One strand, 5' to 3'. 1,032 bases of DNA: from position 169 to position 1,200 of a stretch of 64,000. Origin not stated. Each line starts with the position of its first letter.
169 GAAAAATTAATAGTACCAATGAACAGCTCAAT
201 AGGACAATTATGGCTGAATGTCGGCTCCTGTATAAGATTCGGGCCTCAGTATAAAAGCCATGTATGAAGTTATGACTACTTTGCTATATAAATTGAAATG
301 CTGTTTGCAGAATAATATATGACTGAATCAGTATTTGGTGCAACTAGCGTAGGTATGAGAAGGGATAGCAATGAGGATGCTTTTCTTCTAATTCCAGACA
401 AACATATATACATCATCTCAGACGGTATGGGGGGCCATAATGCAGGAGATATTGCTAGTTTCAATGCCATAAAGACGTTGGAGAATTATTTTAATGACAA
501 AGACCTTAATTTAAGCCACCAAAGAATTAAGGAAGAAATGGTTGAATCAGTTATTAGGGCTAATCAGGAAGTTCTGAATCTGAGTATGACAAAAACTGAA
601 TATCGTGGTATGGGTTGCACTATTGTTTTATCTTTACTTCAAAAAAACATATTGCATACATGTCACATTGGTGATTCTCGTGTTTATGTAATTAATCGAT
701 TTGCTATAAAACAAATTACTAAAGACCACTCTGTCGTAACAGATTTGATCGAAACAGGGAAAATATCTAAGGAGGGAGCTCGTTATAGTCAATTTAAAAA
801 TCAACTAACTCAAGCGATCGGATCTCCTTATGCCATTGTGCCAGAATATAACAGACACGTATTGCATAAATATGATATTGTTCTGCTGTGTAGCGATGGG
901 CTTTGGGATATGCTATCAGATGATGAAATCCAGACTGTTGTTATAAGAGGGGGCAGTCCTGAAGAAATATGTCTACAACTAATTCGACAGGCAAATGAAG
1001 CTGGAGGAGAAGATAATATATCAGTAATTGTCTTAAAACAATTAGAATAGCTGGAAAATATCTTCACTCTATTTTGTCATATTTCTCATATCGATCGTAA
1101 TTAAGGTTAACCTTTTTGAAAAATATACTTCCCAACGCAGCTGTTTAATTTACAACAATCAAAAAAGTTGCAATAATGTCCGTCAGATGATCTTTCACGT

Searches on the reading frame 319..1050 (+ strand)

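Call 10: search_protein_families(library=pfam, proteins=[window:319-1050:+], max_evalue=0.001)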
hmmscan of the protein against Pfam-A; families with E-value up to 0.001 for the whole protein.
window:319-1050:+ (243 aa): 3 families
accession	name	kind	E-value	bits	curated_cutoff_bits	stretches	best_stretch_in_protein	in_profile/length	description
PF00481.26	PP2C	-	3.2e-19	70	20.3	1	26-234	23-255/255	Protein phosphatase 2C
PF13672.11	PP2C_2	-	7.4e-12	45.7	24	1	15-203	9-182/209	Protein phosphatase 2C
PF07228.17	SpoIIE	-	0.00017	22.1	25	0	178-240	116-190/192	Stage II sporulation protein E (SpoIIE)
